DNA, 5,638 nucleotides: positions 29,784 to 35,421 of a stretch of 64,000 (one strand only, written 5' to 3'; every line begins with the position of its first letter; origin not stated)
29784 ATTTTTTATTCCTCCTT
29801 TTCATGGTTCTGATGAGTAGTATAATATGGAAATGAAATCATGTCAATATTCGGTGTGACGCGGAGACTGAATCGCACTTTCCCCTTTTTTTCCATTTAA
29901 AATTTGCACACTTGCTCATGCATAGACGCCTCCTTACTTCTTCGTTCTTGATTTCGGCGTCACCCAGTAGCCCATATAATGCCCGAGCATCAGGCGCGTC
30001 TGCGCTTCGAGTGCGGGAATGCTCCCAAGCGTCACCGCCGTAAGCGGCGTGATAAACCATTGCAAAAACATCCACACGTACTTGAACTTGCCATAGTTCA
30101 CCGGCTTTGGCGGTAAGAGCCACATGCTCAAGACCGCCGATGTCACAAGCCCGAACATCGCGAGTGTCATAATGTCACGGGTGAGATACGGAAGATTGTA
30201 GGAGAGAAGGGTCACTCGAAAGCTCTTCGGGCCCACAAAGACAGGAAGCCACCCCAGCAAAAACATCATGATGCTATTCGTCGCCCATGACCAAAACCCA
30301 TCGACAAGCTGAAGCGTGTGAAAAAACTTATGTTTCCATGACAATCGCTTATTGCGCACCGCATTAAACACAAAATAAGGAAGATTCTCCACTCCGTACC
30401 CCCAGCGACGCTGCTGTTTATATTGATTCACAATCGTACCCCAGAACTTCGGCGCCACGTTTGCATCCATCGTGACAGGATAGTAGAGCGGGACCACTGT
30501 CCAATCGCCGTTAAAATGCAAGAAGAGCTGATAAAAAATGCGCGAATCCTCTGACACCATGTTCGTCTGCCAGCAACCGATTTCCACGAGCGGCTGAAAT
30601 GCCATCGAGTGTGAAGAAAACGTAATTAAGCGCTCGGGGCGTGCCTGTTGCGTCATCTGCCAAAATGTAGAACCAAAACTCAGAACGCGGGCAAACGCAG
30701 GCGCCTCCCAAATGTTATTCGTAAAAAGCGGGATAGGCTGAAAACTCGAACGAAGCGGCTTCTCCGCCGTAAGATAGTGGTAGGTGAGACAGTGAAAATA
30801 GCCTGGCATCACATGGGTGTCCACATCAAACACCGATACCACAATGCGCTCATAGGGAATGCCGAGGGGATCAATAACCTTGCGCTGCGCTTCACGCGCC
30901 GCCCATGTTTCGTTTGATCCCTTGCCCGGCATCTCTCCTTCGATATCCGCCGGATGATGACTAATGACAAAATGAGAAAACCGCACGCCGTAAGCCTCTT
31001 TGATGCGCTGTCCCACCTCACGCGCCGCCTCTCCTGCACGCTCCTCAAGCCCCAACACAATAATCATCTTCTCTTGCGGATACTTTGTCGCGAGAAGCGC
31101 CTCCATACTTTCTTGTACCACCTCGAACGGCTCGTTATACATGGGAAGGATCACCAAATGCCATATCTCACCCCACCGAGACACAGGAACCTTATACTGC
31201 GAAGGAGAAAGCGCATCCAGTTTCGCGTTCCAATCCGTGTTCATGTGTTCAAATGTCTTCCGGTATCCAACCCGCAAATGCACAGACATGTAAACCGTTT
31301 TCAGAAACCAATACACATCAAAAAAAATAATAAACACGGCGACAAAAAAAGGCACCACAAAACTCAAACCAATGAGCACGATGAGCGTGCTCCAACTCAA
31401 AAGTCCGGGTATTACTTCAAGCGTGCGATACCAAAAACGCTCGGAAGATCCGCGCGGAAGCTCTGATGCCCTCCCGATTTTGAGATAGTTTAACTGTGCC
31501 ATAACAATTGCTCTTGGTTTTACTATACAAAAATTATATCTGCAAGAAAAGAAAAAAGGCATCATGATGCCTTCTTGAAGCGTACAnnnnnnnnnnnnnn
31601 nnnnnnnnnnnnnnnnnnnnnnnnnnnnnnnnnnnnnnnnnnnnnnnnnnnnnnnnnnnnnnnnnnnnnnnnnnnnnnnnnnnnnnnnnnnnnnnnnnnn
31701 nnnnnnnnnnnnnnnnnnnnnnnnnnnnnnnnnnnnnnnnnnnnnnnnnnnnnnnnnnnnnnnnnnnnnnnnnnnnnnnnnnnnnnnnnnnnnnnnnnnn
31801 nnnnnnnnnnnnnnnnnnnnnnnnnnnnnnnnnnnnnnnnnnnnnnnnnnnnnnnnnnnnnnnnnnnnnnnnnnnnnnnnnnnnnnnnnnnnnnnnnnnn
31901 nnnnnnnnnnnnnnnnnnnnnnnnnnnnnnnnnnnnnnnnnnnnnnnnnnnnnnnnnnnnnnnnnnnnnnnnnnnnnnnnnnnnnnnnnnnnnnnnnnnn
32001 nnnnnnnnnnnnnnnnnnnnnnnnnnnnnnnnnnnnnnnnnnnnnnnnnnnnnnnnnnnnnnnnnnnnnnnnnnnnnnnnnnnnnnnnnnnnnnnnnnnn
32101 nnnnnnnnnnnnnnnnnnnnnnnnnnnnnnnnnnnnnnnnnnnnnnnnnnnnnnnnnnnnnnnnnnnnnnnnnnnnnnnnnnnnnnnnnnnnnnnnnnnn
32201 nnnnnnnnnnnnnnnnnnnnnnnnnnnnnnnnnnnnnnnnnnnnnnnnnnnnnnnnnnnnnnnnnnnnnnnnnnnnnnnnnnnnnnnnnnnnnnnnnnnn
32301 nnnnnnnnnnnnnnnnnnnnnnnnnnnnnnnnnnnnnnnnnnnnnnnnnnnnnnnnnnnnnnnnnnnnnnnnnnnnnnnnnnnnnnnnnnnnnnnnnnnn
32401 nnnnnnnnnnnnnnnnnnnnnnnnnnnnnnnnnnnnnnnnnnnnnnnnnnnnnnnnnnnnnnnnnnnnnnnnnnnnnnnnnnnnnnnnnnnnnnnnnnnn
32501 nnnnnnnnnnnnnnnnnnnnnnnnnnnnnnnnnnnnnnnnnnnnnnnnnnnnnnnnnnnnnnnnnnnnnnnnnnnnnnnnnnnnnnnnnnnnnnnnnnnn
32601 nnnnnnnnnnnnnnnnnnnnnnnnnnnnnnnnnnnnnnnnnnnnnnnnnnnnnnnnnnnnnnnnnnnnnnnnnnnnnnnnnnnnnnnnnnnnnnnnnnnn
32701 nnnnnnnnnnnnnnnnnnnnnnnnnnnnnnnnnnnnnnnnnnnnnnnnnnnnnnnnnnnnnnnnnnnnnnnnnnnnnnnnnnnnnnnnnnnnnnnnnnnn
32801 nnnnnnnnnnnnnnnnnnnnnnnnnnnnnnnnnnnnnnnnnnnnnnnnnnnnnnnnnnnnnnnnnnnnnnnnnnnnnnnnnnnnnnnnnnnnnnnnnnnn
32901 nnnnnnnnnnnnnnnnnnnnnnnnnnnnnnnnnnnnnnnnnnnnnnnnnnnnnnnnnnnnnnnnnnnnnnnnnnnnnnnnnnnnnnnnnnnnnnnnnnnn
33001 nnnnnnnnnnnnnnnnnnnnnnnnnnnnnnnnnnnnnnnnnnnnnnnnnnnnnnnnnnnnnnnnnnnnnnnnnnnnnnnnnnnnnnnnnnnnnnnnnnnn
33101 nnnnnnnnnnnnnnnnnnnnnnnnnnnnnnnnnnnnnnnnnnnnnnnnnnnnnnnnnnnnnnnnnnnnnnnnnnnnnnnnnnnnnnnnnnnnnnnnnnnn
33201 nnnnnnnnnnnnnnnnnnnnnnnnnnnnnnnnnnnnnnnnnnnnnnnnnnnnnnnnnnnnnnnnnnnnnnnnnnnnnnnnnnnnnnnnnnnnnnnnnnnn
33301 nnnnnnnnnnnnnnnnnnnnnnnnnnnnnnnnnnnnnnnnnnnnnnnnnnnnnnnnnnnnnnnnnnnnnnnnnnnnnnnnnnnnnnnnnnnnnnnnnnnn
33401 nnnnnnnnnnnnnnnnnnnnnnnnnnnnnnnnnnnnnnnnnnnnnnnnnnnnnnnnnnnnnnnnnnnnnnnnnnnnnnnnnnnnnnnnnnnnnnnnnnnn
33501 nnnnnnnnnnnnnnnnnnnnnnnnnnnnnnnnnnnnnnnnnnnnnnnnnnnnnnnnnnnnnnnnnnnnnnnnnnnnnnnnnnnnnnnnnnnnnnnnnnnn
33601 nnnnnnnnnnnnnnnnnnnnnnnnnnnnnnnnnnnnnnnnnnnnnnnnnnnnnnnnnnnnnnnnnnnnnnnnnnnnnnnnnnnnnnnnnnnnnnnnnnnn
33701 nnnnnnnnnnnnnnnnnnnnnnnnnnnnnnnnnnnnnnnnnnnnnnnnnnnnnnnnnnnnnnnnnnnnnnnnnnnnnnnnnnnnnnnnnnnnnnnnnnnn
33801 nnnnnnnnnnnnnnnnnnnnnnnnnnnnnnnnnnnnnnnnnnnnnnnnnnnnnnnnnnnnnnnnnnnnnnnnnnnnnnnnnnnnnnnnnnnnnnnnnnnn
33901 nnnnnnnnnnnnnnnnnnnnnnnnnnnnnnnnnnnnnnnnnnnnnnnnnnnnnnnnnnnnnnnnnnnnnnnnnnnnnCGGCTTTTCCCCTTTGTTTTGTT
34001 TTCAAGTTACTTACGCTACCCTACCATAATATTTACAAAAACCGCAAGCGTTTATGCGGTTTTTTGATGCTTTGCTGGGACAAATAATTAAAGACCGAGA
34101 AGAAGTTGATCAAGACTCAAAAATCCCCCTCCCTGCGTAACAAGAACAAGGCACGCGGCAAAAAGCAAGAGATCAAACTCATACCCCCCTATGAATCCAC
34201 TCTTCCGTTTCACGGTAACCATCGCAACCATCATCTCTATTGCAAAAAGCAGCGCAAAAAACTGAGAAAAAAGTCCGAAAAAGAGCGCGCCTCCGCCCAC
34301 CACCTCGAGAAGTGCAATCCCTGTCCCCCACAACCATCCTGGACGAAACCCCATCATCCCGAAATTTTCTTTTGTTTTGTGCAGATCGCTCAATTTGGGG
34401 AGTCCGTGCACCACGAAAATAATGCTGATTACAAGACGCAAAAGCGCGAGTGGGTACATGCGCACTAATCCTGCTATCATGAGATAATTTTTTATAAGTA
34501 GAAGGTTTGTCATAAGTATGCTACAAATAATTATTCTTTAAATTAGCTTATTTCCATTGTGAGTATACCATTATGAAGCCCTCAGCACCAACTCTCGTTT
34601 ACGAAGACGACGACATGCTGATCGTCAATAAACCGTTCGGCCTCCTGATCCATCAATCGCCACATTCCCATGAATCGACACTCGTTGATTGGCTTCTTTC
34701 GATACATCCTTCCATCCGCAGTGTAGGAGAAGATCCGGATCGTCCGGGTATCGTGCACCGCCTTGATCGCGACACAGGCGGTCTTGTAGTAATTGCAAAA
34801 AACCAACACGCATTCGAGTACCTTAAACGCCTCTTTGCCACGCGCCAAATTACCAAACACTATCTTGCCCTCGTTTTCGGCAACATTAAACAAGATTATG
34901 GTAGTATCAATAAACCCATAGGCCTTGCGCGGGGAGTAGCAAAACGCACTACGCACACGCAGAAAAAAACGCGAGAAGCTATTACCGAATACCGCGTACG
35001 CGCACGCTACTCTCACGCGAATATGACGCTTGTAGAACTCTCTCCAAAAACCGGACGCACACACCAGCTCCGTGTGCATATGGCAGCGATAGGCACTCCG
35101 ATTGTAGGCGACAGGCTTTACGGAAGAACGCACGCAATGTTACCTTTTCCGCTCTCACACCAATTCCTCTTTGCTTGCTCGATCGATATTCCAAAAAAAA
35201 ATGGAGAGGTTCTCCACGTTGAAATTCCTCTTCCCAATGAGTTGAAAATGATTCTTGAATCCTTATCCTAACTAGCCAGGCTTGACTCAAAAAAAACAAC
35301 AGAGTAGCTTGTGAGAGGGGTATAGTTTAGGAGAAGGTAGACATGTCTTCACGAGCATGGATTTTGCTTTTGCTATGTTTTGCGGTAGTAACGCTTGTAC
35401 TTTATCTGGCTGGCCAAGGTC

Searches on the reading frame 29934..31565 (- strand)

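Call 9: search_protein_families(library=pfam, proteins=[window:29934-31565:-], max_evalue=0.001)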
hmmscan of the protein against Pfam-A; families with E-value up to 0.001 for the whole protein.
window:29934-31565:- (543 aa): 0 families

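Call 63: search_protein_families(library=ncbifam, proteins=[window:29934-31565:-], max_evalue=0.001)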
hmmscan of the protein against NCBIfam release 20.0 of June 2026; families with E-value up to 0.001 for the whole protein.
window:29934-31565:- (543 aa): 2 families
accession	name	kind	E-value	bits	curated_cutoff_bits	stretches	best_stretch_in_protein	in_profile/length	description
TIGR03030.1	CelA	equivalog_domain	7e-05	21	699.1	0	138-171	135-168/714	UDP-forming cellulose synthase catalytic subunit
TIGR03937.1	PgaC_IcaA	equivalog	0.00014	21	422.3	0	321-473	205-346/407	poly-beta-1,6-N-acetyl-D-glucosamine synthase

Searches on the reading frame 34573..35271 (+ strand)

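Call 9: search_protein_families(library=pfam, proteins=[window:34573-35271:+], max_evalue=0.001)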
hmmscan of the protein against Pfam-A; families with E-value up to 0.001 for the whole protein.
window:34573-35271:+ (232 aa): 1 family
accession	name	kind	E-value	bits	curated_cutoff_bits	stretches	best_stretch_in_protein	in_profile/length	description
PF00849.27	PseudoU_synth_2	-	6.7e-32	111.2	26.8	1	15-172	2-152/152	RNA pseudouridylate synthase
